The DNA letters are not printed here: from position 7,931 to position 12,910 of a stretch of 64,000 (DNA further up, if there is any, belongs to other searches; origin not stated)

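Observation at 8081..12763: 1560-aa surface protein combining about 10 Cys-rich prealbumin-like repeats, cohesin-like and dockerin-like modules, and CuAO-N anchors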

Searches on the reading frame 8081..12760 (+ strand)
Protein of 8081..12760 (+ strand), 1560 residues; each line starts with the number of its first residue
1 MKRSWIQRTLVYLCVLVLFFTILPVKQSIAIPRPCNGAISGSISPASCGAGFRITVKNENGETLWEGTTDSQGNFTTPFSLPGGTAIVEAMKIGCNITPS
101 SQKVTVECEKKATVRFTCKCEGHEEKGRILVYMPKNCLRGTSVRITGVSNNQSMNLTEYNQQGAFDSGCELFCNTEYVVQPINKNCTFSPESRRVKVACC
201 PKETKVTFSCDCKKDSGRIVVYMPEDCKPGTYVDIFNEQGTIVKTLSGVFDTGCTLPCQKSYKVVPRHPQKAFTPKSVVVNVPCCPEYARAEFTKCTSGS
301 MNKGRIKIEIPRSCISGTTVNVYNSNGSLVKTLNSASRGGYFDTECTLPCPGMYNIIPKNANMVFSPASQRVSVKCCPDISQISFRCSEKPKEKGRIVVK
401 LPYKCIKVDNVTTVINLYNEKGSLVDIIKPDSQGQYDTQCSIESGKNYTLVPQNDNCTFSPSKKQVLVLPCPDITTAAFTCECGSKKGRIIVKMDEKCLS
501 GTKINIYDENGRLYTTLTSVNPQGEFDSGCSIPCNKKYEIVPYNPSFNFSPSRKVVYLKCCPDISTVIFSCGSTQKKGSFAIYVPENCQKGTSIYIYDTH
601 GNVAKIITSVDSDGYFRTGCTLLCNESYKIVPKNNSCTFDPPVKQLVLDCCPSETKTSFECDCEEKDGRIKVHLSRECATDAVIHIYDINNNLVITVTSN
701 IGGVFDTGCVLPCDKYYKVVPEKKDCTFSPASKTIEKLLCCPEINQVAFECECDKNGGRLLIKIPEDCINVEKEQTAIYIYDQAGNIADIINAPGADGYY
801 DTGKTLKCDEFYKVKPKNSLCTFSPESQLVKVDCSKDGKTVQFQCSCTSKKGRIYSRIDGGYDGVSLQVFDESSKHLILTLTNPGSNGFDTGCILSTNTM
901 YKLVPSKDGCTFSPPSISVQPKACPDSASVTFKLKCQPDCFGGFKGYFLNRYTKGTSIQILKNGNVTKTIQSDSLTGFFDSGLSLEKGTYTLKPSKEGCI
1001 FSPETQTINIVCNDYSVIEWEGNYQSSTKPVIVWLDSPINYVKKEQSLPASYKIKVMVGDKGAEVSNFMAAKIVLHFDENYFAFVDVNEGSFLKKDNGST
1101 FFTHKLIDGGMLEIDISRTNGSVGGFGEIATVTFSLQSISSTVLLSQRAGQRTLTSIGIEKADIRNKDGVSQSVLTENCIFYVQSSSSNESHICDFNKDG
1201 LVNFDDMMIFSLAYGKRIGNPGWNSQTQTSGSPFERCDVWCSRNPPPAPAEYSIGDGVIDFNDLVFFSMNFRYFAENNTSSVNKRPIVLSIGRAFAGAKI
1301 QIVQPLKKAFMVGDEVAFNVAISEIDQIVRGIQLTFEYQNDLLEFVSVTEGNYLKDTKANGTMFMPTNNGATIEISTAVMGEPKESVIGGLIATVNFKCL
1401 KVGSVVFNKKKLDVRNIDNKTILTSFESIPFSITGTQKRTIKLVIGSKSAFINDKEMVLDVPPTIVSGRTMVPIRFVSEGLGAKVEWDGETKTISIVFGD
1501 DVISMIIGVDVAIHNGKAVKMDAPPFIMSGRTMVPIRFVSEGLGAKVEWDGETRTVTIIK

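Call 3: search_protein_families(library=pfam, proteins=[window:8081-12760:+], max_evalue=1)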
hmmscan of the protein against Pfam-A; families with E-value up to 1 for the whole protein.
window:8081-12760:+ (1560 aa): 14 families
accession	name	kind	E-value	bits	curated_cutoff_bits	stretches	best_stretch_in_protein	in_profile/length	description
PF07833.16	Cu_amine_oxidN1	-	6.6e-46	155.1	24.2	2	1481-1558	31-108/108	Copper amine oxidase N-terminal domain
PF00963.24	Cohesin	-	7.9e-13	49.2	24.1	2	1309-1404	10-106/139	Cohesin domain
PF13620.12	CarboxypepD_reg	-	1.6e-07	32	32.3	1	50-117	15-80/82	Carboxypeptidase regulatory-like domain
PF13860.13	FlgD_ig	-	4.4e-07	30.2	27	0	305-335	13-42/79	FlgD Ig-like domain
PF17936.7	Big_6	-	4.6e-06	27.2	27.6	1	50-79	23-52/83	Bacterial Ig domain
PF17210.9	SdrD_B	-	9.5e-06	26.2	29.7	1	313-369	22-76/112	SdrD B-like domain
PF22902.2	NOMO1-like_9th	-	2.6e-05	24.4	27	0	39-76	5-41/75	BOS complex subunit NOMO1-like, beta sandwich domain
PF11974.14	bMG3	-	0.00013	22.3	34.9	1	45-76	24-55/103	Bacterial alpha-2-macroglobulin MG3 domain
PF17802.7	SpaA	-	0.00065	20.3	23.1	0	49-114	18-85/91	Prealbumin-like fold domain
PF16573.10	CLP1_N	-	0.027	15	22.3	0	167-202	30-65/92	N-terminal beta-sandwich domain of polyadenylation factor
PF05593.20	RHS_repeat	-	0.044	14.6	22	0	507-519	22-33/38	RHS Repeat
PF23623.1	GBD_IRG7_N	-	0.1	13.2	27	0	316-361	36-80/95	IRG7 N-terminal galactose binding domain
PF22508.2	InlJ_IG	-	0.3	11.7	26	0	416-440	22-46/81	Internalin J, Immunoglobulin-like domain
PF19869.4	DUF6342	-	0.74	10.5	25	0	588-623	56-91/99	Family of unknown function (DUF6342)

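Call 4: search_protein_families(library=ncbifam, proteins=[window:8081-12760:+], max_evalue=1)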
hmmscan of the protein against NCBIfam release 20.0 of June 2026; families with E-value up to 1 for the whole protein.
window:8081-12760:+ (1560 aa): 6 families
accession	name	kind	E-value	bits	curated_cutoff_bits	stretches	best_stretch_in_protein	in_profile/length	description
NF011285.0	PRK14696.1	equivalog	0.0011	17.2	1278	1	1469-1542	35-108/757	primary-amine oxidase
NF058648.1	ECF_sub_HI1622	equivalog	0.0038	17.2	100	1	50-78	40-68/180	NikL family nickel/cobalt ECF transporter subunit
NF040520.1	Ig_like_BLP2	equivalog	0.0044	15.2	750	0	678-707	273-302/730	Ig-like repeat protein Blp2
NF041540.1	dockerin_GC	domain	0.0052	17.1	29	0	1251-1271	43-63/67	GC-type dockerin domain-anchored protein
TIGR04183.1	Por_Secre_tail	domain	0.0067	16.4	23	0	317-354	20-54/72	T9SS type A sorting domain-containing protein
NF011421.0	PRK14848.1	equivalog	0.068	12.2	624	1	143-175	259-291/340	SPI-2 type III secretion system effector deubiquitinase SseL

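Call 9: find_homologous_proteins(query=window:8081-12760:+)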
Query window:8081-12760:+ (1560 aa): 31 proteins with E <= 0.001 among 5720 candidates.
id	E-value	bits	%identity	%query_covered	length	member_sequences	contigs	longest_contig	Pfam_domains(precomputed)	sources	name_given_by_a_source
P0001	0.0e+0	3614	100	100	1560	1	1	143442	PF22902.3,PF00963.25,PF13860.13,PF13620.13,PF17210.10,PF07833.17,PF17936.8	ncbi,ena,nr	ncbi:MAG: hypothetical protein KAH01_02695 [Caldisericia bacterium]|nr:hypothetical protein [Caldise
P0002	0.0e+0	1654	46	99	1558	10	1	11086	PF00963.25,PF13860.13,PF07833.17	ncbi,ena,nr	ncbi:MAG TPA: copper amine oxidase N-terminal domain-containing protein [Caldisericia bacterium]|nr:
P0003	0.0e+0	1518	48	87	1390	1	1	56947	PF00963.25,PF13860.13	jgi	-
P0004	0.0e+0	1144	50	62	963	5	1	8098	PF13860.13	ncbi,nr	ncbi:MAG: hypothetical protein PHI40_03880, partial [Caldisericia bacterium]|nr:hypothetical protein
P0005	1.6e-183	631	37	48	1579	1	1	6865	PF11974.15,PF17210.10,PF07833.17,PF17936.8,PF03527.21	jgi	jgi:hypothetical protein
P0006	2.8e-170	587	35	53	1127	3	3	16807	PF13585.13,PF07833.17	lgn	-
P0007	2.9e-159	550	34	55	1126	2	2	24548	PF07833.17,PF17936.8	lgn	-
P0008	6.7e-155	536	39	41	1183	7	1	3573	PF11974.15,PF18962.8,PF17210.10,PF07833.17,PF17936.8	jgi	jgi:hypothetical protein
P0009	5.5e-151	523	33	52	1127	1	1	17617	PF22904.4,PF07833.17,PF17936.8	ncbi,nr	ncbi:MAG: copper amine oxidase N-terminal domain-containing protein [Caldisericia bacterium]|nr:copp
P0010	2.0e-147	511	33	53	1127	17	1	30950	PF07833.17,PF17936.8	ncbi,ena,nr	ncbi:MAG TPA: copper amine oxidase N-terminal domain-containing protein [Caldisericia bacterium]|nr:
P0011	2.1e-147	511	35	53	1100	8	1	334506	PF22904.4,PF07833.17,PF17936.8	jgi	jgi:hypothetical protein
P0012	1.7e-144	501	32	53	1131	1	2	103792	PF07833.17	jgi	-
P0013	5.5e-142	493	31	53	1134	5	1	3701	PF07833.17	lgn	-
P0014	5.1e-133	463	33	52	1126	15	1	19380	PF05593.20,PF11974.15,PF18962.8,PF13860.13,PF17210.10,PF07833.17,PF17936.8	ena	-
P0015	3.8e-126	440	34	46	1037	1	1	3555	PF22904.4,PF07833.17,PF17936.8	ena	-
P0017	1.6e-113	399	36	37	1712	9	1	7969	PF13585.13,PF07833.17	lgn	-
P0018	8.5e-98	346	34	29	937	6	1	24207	PF07833.17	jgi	jgi:hypothetical protein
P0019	1.3e-96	342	36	34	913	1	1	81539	PF07953.21,PF13385.14,PF18788.7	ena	-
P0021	4.9e-94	334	36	31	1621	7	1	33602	PF07833.17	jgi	jgi:hypothetical protein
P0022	8.7e-16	75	41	8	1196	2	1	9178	PF17164.11,PF01674.25,PF18998.7,PF07819.20,PF24096.3,PF07833.17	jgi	jgi:triacylglycerol esterase/lipase EstA (alpha/beta hydrolase family)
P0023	9.9e-16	74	41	8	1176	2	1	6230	PF17164.11,PF01674.25,PF18998.7,PF07819.20,PF24096.3,PF07833.17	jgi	-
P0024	1.4e-14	71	38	7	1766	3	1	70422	PF07703.21,PF17973.8,PF13205.13,PF00207.29,PF01835.26,PF07833.17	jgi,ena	-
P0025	4.5e-14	69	39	8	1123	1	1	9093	PF01674.25,PF18998.7,PF24096.3,PF07833.17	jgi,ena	-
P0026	1.6e-13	67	35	8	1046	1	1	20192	PF13205.13,PF24109.2,PF13753.13,PF07833.17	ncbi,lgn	-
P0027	2.7e-12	63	33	8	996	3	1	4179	PF07833.17,PF01464.26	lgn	-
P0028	3.8e-12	62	22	20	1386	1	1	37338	PF13715.13,PF22902.3,PF14686.13,PF23194.2,PF17802.8,PF13620.13,PF09430.17,PF22904.4,PF17210.10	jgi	jgi:uncharacterized protein (TIGR03437 family)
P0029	6.4e-5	39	25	21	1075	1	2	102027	PF13715.13,PF04151.22,PF23194.2,PF17802.8,PF13620.13,PF22904.4,PF02012.27,PF13088.13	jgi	jgi:hypothetical protein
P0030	1.5e-4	37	24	19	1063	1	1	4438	PF13715.13,PF04151.22,PF23194.2,PF17802.8,PF13620.13,PF22904.4,PF02012.27,PF13088.13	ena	-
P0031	3.0e-4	36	24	21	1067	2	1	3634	PF13715.13,PF04151.22,PF23194.2,PF17802.8,PF13620.13,PF22904.4,PF17210.10,PF02012.27,PF13088.13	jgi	jgi:hypothetical protein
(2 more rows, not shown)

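Call 31: find_encoding_contigs(protein=P0003, flank=10000, max_places=3)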
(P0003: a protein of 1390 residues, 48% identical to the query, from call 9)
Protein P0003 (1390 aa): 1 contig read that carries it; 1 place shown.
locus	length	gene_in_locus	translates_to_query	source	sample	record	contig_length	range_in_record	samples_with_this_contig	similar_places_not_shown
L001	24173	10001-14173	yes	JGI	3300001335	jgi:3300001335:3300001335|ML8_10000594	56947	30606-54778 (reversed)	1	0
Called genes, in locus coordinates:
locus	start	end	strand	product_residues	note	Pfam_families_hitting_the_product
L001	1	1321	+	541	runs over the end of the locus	PF08239:SH3_3 (faint), PF00704:Glyco_hydro_18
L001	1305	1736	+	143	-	PF00085:Thioredoxin (weak), PF13098:Thioredoxin_2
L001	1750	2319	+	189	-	PF13238:AAA_18, PF13207:AAA_17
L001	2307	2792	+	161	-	PF00383:dCMP_cyt_deam_1, PF14437:MafB19-deam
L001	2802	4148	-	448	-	-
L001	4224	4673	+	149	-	PF00011:HSP20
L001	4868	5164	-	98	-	PF02410:RsfS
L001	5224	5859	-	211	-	PF01467:CTP_transf_like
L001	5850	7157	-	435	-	PF01018:GTP1_OBG, PF01926:MMR_HSR1, PF02421:FeoB_N, PF09269:DUF1967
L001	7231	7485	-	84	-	PF01016:Ribosomal_L27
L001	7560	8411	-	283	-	PF07833:Cu_amine_oxidN1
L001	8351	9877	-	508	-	PF06764:DUF1223 (faint), PF22544:HYDIN_VesB_CFA65-like_Ig (faint)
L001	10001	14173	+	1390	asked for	PF13860:FlgD_ig (faint), PF00963:Cohesin (faint)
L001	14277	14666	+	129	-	PF07833:Cu_amine_oxidN1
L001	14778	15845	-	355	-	PF00578:AhpC-TSA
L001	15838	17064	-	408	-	PF00155:Aminotran_1_2, PF12897:Asp_aminotransf (weak)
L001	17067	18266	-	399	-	PF23381:Beta-prop_IFT122_1st (weak), PF13570:Beta-prop_ACSF4 (faint), PF24797:Beta-prop_WDR35_TULP_N (faint)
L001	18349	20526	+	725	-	PF01578:Cytochrom_C_asm, PF16327:CcmF_C (faint)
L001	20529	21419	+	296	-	-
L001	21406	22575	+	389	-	PF01128:IspD, PF12804:NTP_transf_3 (weak), PF02542:YgbB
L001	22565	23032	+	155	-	PF00364:Biotin_lipoyl, PF25984:BSH_YknX (faint)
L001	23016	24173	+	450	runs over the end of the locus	PF00289:Biotin_carb_N, PF02786:CPSase_L_D2, PF07478:Dala_Dala_lig_C, PF02785:Biotin_carb_C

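Call 32: find_encoding_contigs(protein=P0002, flank=10000, max_places=3)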
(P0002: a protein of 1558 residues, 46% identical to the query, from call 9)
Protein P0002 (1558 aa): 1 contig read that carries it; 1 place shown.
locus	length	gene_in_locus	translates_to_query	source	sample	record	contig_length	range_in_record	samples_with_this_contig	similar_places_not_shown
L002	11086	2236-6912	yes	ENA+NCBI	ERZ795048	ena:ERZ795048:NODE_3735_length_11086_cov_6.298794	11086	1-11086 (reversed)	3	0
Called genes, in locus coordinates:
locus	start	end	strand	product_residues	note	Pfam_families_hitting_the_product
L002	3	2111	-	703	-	?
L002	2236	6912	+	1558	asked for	PF13860:FlgD_ig (faint), PF00963:Cohesin (faint), PF07833:Cu_amine_oxidN1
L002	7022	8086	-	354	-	PF00578:AhpC-TSA, PF08534:Redoxin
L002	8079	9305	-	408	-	PF00155:Aminotran_1_2, PF12897:Asp_aminotransf (weak)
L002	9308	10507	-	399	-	PF13570:Beta-prop_ACSF4 (weak), PF23381:Beta-prop_IFT122_1st (weak), PF24797:Beta-prop_WDR35_TULP_N (faint)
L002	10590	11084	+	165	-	?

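Call 33: find_encoding_contigs(protein=P0011, flank=8000, max_places=2)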
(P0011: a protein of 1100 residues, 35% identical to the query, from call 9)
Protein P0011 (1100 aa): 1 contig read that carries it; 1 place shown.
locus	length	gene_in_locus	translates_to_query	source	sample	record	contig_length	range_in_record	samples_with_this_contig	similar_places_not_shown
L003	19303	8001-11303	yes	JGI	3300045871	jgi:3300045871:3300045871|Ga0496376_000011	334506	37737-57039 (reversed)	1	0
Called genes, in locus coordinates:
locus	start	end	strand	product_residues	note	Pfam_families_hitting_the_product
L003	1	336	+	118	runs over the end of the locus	PF00453:Ribosomal_L20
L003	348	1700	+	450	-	PF21710:Spt6_S1 (faint), PF00575:S1, PF23459:S1_RRP5 (weak)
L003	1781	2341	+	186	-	PF04542:Sigma70_r2, PF08281:Sigma70_r4_2, PF04545:Sigma70_r4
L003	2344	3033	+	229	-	-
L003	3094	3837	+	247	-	PF04402:SIMPL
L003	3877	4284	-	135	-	PF00293:NUDIX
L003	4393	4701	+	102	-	-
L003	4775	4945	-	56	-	-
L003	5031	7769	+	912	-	PF24489:Ig_J_second (faint), PF25059:FN3_DSCAM-DSCAML_C (faint), PF00041:fn3, PF16655:PhoD_N (faint), PF16656:Pur_ac_phosph_N (faint), PF25788:Ig_Rha78A_N (faint), PF00041:fn3, PF07833:Cu_amine_oxidN1, +1 more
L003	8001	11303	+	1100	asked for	PF07833:Cu_amine_oxidN1, PF17936:Big_6 (faint), PF22904:NOMO1-like_2nd (faint)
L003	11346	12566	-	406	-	PF00232:Glyco_hydro_1, PF00331:Glyco_hydro_10 (faint)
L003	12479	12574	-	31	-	-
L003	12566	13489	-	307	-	PF00294:PfkB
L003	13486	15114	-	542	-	PF01055:Glyco_hydro_31_2nd (weak), PF02065:Melibiase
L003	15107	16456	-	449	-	PF00083:Sugar_tr, PF03137:OATP (weak), PF07690:MFS_1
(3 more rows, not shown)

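Call 34: find_encoding_contigs(protein=P0019, flank=8000, max_places=2)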
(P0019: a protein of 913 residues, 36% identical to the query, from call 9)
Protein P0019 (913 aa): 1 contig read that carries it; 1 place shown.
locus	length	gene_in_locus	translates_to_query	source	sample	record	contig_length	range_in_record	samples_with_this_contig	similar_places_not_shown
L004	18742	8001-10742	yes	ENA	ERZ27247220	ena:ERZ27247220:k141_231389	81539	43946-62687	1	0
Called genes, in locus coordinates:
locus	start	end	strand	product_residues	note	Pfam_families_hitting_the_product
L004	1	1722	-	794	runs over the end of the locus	PF01138:RNase_PH, PF03725:RNase_PH_C, PF03726:PNPase, PF01138:RNase_PH, PF00013:KH_1, PF00575:S1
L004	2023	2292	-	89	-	PF00312:Ribosomal_S15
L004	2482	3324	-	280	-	PF01048:PNP_UDP_1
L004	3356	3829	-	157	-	PF00359:PTS_EIIA_2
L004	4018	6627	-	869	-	PF02518:HATPase_c, PF00204:DNA_gyraseB, PF01751:Toprim, PF00986:DNA_gyraseB_C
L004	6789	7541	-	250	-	PF00535:Glycos_transf_2, PF13641:Glyco_tranf_2_3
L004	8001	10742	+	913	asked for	PF18788:DarA_N (faint), PF07953:Toxin_R_bind_N (weak), PF13385:Laminin_G_3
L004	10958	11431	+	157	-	PF04073:tRNA_edit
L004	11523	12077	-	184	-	-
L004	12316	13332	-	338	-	PF00579:tRNA-synt_1b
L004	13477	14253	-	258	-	PF00977:His_biosynth, PF02581:TMP-TENI (faint), PF03060:NMO (faint)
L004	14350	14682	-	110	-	PF00085:Thioredoxin, PF14595:Thioredoxin_9 (weak), PF13098:Thioredoxin_2, PF13905:Thioredoxin_8 (faint), PF13192:Thioredoxin_3 (weak)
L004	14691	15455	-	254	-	PF00977:His_biosynth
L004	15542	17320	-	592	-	PF03979:Sigma70_r1_1, PF00140:Sigma70_r1_2, PF04542:Sigma70_r2, PF04539:Sigma70_r3, PF04545:Sigma70_r4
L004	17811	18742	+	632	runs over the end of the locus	PF02861:Clp_N, PF01300:Sua5_yciO_yrdC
